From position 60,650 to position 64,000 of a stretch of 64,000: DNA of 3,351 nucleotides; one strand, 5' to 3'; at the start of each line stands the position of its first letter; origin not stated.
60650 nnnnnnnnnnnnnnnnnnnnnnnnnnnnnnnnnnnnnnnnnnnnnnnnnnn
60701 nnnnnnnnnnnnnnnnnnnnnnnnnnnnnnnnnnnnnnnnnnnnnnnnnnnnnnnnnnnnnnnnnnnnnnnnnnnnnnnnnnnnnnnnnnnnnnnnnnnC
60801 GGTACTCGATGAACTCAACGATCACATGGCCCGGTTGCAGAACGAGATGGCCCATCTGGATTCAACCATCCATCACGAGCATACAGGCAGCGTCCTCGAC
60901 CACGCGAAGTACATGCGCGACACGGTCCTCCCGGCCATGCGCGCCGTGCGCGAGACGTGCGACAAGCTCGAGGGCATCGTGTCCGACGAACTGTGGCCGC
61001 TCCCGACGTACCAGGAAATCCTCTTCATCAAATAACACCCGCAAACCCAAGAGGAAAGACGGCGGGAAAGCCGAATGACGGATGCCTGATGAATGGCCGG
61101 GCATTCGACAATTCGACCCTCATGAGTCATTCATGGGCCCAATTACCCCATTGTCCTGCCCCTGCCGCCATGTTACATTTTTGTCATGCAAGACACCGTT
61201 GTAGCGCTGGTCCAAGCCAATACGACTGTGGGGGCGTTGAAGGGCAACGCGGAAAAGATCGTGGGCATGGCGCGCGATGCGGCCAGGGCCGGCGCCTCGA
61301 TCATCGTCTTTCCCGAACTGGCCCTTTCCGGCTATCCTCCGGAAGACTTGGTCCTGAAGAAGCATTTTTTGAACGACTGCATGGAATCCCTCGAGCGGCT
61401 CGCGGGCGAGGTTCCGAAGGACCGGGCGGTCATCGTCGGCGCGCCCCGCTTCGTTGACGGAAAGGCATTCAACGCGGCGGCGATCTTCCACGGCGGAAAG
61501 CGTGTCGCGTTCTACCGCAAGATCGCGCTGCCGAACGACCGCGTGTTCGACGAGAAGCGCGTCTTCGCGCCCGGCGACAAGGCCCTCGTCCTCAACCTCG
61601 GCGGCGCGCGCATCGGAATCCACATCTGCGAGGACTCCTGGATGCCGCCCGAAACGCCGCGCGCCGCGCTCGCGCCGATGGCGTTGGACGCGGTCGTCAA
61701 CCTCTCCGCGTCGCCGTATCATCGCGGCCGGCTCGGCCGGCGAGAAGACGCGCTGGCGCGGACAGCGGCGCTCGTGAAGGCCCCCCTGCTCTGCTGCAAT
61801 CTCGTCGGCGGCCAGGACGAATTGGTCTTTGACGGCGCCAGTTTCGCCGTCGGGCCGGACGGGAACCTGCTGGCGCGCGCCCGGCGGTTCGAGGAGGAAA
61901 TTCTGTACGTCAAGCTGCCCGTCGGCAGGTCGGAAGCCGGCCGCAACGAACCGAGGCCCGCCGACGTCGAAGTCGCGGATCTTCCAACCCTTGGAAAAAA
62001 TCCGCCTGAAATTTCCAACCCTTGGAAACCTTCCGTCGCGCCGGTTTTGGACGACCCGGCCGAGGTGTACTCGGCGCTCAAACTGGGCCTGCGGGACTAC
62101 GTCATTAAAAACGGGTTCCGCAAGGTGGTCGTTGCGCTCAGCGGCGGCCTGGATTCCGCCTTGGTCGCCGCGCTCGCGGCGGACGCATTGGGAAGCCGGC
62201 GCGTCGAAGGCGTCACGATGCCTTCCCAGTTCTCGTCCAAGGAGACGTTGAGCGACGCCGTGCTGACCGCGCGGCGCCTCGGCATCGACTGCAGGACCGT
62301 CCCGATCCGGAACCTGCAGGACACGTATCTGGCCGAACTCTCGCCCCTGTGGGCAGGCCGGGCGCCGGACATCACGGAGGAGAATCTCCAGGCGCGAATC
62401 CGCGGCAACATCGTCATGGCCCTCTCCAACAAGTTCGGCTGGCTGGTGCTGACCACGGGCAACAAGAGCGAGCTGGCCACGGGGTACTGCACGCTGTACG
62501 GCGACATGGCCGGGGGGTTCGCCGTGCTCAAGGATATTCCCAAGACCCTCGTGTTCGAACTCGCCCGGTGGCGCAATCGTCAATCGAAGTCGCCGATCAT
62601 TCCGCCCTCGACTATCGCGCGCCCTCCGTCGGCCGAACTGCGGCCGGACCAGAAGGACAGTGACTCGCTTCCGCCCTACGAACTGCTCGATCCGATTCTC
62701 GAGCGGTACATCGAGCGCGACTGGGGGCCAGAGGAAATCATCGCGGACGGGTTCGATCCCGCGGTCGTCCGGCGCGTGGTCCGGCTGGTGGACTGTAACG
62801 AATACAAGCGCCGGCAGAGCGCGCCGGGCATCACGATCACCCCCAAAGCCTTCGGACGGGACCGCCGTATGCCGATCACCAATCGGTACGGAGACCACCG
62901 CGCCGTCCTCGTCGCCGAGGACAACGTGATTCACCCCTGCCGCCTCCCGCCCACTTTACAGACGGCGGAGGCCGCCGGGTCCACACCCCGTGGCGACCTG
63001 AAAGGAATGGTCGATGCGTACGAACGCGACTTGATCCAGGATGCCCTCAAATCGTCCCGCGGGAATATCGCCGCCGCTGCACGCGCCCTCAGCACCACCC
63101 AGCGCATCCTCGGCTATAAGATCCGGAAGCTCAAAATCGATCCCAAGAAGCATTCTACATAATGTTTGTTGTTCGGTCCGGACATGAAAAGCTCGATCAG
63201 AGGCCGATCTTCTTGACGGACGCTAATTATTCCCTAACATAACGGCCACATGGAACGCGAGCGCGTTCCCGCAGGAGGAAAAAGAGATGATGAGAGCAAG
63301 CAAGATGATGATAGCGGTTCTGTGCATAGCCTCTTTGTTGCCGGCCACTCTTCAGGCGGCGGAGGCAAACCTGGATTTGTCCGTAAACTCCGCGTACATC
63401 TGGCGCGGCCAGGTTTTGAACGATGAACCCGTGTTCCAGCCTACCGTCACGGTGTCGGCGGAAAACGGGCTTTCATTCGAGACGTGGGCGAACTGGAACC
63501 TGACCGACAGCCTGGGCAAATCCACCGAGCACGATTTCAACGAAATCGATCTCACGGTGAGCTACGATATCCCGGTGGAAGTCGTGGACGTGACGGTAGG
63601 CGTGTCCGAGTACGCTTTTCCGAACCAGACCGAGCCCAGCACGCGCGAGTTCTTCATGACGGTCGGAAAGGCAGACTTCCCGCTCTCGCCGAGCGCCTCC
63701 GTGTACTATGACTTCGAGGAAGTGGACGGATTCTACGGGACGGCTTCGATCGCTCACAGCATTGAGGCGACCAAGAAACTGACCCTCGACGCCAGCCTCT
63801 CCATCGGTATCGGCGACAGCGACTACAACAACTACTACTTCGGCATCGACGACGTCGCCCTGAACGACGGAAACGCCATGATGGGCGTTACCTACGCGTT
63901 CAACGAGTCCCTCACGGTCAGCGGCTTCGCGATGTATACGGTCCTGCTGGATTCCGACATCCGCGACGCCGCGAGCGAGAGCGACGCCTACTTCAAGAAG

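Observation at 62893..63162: NadE carries a C-terminal Fis-type HTH extension, a possible fusion with the remnant of an NtrC-like regulator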

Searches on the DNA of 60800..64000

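Call 69: search_rna_families(source=window, start=60800, end=64000, threshold=evalue, max_evalue=1)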
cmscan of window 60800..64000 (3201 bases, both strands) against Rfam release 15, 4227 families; matches with E-value up to 1: 1.
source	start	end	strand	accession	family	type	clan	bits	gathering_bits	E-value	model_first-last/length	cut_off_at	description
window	63283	63325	+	RF01144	sR17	Gene; snRNA; snoRNA; CD-box;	-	19.7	36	0.18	1-55/55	no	Small nucleolar RNA sR17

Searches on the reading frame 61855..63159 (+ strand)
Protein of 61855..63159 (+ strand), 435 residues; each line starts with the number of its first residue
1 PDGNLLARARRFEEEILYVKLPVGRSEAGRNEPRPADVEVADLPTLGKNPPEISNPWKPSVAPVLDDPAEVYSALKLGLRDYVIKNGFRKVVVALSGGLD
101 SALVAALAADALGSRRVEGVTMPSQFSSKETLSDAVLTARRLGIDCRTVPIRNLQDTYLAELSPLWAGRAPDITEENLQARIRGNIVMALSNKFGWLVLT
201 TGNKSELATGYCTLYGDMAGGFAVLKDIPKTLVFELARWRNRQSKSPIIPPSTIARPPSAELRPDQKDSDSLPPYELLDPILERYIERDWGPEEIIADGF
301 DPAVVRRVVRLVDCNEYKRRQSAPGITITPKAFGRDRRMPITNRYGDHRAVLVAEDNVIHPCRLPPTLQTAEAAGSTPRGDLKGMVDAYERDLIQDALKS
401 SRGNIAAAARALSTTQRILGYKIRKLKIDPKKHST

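Call 64: find_encoding_contigs(protein=window:61858-63159:+, flank=3000)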
Protein window:61858-63159:+ (434 aa): no gene with exactly this product is on record in the collection.

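Call 65: find_encoding_contigs(protein=window:61855-63159:+, flank=3000)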
Protein window:61855-63159:+ (435 aa): no gene with exactly this product is on record in the collection.

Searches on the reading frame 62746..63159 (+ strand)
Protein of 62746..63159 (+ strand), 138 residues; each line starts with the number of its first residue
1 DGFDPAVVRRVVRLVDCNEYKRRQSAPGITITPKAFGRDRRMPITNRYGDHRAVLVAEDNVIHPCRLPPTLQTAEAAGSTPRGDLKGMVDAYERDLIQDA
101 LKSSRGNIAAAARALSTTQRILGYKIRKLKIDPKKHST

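Call 5: find_homologous_proteins(query=window:62746-63159:+, max_evalue=0.001)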
Query window:62746-63159:+ (138 aa): 779 proteins with E <= 0.001 among 894 candidates; the best 120 are listed.
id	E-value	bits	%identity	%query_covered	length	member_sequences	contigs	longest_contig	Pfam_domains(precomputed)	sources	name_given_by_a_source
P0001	2.2e-32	130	76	62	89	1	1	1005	PF02954.26,PF18024.8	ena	-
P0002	1.3e-31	127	74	62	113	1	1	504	PF25601.2,PF02954.26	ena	-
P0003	5.9e-31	125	72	63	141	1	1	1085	PF25601.2,PF02954.26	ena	-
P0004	1.3e-30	124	71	62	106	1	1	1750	PF25601.2,PF02954.26,PF18024.8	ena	-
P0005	7.8e-30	122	74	63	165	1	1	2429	PF25601.2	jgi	-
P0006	1.3e-29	121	72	62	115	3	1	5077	PF25601.2,PF02954.26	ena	-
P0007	4.4e-29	119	70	63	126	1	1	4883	PF25601.2,PF02954.26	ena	-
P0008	4.7e-29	119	72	62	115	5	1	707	PF25601.2,PF02954.26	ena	-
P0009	6.1e-29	119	70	63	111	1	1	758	PF25601.2,PF02954.26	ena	-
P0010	1.1e-28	118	68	62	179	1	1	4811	PF00158.33,PF25601.2,PF02954.26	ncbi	-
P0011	1.3e-28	118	69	63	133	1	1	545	PF25601.2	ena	-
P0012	2.7e-28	117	69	63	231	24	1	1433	PF00158.33,PF25601.2,PF02954.26,PF14532.13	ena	-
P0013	2.7e-28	117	69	62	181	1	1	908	PF00158.33,PF25601.2,PF02954.26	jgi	jgi:Nif-specific regulatory protein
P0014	3.0e-28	117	67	63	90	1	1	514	PF02954.26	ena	-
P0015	3.1e-28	117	71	60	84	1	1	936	PF02954.26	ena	-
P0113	1.3e-19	89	79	41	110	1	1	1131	PF02540.24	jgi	jgi:NAD+ synthase (glutamine-hydrolysing)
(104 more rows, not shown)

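Call 9: find_encoding_contigs(protein=P0001, flank=6000)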
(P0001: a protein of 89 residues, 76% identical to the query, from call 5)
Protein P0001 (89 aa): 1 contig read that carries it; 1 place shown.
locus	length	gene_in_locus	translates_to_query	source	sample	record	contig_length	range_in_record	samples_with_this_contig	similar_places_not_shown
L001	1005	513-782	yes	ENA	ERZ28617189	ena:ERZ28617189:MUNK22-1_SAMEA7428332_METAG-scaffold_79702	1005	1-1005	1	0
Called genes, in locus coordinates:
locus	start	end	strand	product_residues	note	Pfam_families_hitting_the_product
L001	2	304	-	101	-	?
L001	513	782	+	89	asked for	PF18024:HTH_50 (weak), PF02954:HTH_8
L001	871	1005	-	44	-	?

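Call 10: find_encoding_contigs(protein=P0113, flank=6000)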
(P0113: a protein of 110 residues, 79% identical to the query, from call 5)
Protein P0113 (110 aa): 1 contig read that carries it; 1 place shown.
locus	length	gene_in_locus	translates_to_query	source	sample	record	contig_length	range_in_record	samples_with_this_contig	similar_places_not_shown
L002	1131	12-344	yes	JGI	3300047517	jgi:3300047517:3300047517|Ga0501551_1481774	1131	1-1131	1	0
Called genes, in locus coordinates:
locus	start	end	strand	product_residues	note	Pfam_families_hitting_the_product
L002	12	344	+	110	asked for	PF02540:NAD_synthase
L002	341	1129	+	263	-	?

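Call 20: find_related_loci(query=window:62746-63159:+, collection=metagenome_contigs, flank=4000)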
Query window:62746-63159:+ (138 aa) in metagenome_contigs; peptide patterns used: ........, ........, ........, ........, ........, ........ (x = any residue, [..] = any of these).
600 stretches matched a pattern (row limit reached: there are more); 539 encode a relative of the query (tblastn E <= 1e-3); the best 80 are kept; 80 distinct loci.
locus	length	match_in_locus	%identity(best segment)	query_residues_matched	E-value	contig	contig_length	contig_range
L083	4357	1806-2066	83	52-138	7e-44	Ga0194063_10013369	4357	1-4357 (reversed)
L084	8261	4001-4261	82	52-138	7e-44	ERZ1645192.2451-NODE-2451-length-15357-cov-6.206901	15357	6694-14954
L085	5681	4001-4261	69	52-138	6e-36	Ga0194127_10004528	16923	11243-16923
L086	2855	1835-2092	66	52-137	1e-34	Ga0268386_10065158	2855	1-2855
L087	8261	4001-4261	60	52-138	3e-29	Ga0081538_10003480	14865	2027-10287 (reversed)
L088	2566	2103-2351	60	53-135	2e-28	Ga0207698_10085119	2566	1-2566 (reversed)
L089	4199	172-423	62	52-135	7e-28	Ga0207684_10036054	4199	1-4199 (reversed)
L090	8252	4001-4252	60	52-135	7e-28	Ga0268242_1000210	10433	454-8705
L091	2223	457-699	62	52-132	3e-28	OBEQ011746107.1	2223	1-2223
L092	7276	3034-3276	62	53-133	2e-27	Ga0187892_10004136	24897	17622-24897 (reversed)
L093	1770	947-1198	58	52-135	2e-27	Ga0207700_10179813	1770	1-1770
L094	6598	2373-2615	59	52-132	4e-27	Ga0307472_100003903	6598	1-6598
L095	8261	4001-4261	56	52-138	7e-27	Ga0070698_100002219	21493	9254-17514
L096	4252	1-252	58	52-135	6e-27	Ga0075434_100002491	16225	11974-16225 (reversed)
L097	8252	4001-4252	57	52-135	8e-27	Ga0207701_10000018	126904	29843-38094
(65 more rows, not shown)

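Call 34: search_protein_families(library=pfam, proteins=[L084:2717-4261:+], max_evalue=0.001)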
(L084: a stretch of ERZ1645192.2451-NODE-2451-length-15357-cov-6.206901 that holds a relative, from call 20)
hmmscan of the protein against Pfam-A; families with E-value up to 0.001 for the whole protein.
L084:2717-4261:+ (515 aa): 11 families
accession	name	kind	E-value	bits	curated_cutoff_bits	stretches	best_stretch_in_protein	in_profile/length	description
PF00158.32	Sigma54_activat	-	2.1e-74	249.2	20.2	1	203-369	1-167/168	Sigma-54 interaction domain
PF25601.1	AAA_lid_14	-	3.9e-29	100.7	27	1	375-456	1-82/87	AAA+ ATPase lid domain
PF14532.12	Sigma54_activ_2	-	4.2e-23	82.6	25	1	204-374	1-138/138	Sigma-54 interaction domain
PF13185.12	GAF_2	-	2.4e-15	57.4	28.6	1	31-170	2-135/136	GAF domain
PF01590.32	GAF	-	3e-14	54.1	22.4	1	32-170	1-133/133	GAF domain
PF07728.20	AAA_5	-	1.6e-08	35.1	22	1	227-345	2-123/139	AAA domain (dynein-related subfamily)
PF02954.25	HTH_8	-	2.3e-08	34.1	22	1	467-506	3-42/42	Bacterial regulatory protein, Fis family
PF07724.20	AAA_2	-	6.9e-05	23.4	27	1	224-352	3-132/166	AAA domain (Cdc48 subfamily)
PF01078.27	Mg_chelatase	-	7.8e-05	22.6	20.3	0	282-344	93-157/207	Magnesium chelatase, subunit ChlI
PF00004.35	AAA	-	0.00069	20.5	21.2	0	227-348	1-112/131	ATPase family associated with various cellular activities (AAA)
PF13492.12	GAF_3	-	0.00091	20.1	27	0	116-170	74-127/129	GAF domain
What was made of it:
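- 62899..63162 (+): Remnant of the NifA-type sigma-54 activator gene (aa 572-658 plus the stop codon): end of AAA_lid_14, linker and the Fis-type DNA-binding domain. The L084 activator has GAF, Sigma54_activat, AAA_lid_14 and HTH_8 (call 34).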

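Call 37: search_protein_representatives(protein=window:62746-63159:+)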
Query: 138 residues. Proteins with E-value up to 0.001 (for the whole library): 3397; up to 1e-10: 560; up to 1e-30: 0. The best 150 are listed.
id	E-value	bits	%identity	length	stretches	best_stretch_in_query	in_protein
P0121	1.4e-24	103.1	67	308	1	52-135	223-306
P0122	7.2e-23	97.5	59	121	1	51-133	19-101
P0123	2.1e-22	96.0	59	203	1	51-133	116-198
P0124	3.8e-22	95.2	60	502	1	50-136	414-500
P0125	4.9e-22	94.9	65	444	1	51-130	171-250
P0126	1.3e-21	93.4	61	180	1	51-134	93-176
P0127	4.1e-21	91.8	57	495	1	51-136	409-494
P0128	5.5e-21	91.4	57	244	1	45-135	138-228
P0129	6.4e-21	91.2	59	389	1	50-134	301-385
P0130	1.1e-20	90.5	63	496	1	51-134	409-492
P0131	1.1e-20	90.5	58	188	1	51-133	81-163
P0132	1.3e-20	90.2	54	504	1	51-135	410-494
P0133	1.7e-20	89.9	59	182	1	51-136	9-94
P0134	2.0e-20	89.6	60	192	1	51-134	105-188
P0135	2.8e-20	89.2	61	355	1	51-133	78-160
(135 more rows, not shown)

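Call 42: search_protein_families(library=ncbifam, proteins=[L084:2717-4261:+, L084:4484-5848:+, L084:5870-6208:+], max_evalue=1e-10)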
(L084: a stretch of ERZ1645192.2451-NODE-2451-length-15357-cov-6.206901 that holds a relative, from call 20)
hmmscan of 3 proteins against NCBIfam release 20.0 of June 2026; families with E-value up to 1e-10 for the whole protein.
L084:2717-4261:+ (515 aa): 25 families
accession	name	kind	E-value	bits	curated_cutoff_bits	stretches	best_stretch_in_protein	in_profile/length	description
TIGR01817.1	nifA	equivalog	1.9e-161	538.4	528.85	1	17-444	4-438/534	nif-specific transcriptional activator NifA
NF008469.0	PRK11361.1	equivalog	7.4e-121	404.1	714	1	182-511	124-459/461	acetoacetate metabolism transcriptional regulator AtoC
NF003451.0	PRK05022.1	equivalog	1.4e-117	393.6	476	1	125-497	115-499/512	nitric oxide reductase transcriptional regulator NorR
NF041552.1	TF_PrdR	equivalog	1.6e-110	370.2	795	1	166-506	234-576/577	sigma-54 dependent transcriptional regulator PrdR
TIGR01818.1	ntrC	equivalog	5.1e-107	358.5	558.6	1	188-458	121-395/463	nitrogen regulation protein NR(I)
TIGR02915.1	PEP_resp_reg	equivalog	7.4e-103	344.8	502.6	1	181-507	120-443/445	PEP-CTERM-box response regulator transcription factor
NF038308.1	RNA_repair_RtcR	equivalog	4e-100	336.2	650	1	178-460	155-448/530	RNA repair transcriptional activator RtcR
NF011958.0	PRK15429.1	equivalog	1.2e-97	328.3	830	1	17-498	187-676/692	formate hydrogenlyase transcriptional activator FlhA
NF007689.0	PRK10365.1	equivalog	4.2e-96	322.4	760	1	202-503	140-439/441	sigma-54-dependent response regulator transcription factor ZraR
NF050807.1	TransRegFlbDCaul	equivalog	5.9e-95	318.8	750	1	203-507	120-439/454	sigma-54-dependent transcriptional regulator FlbD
NF041946.1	LuxO_transreg_Vib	equivalog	2.4e-93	313.4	800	1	197-454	129-386/463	quorum-sensing sigma-54 dependent transcriptional regulator LuxO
TIGR02974.1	phageshock_pspF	equivalog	2.2e-90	303.3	443.55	1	203-434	1-233/336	phage shock protein operon transcriptional activator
NF041906.1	V4R_TF_MobR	exception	1.6e-88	297.6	999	1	195-506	226-544/544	phenol degradation transcriptional regulator MobR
NF008176.1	PRK10923.1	equivalog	5.8e-88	295.5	620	1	196-489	133-425/469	nitrogen regulation protein NR(I)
TIGR02329.1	propionate_PrpR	equivalog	1.3e-86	291.3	499.2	1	166-498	179-519/526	propionate catabolism operon regulatory protein PrpR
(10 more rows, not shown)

L084:4484-5848:+ (455 aa): 3 families
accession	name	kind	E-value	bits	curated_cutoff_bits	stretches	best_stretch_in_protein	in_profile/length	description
TIGR00836.1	amt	subfamily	7e-144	479.7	343.3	1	50-451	1-406/406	ammonium transporter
NF007947.0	PRK10666.1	equivalog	1.3e-119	399.9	657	1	43-452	23-427/428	ammonium transporter AmtB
TIGR03644.1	marine_trans_1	hypoth_equivalog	7.8e-62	209.3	514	1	50-452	4-402/404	probable ammonium transporter, marine subtype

L084:5870-6208:+ (113 aa): 2 families
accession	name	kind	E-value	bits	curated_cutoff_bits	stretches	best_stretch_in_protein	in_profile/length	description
NF008111.0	PRK10858.1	equivalog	2.7e-27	95.4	202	1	1-112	1-112/112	nitrogen regulatory protein P-II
NF007946.0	PRK10665.1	equivalog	8.9e-27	94.1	181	1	1-111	1-111/112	P-II family nitrogen regulator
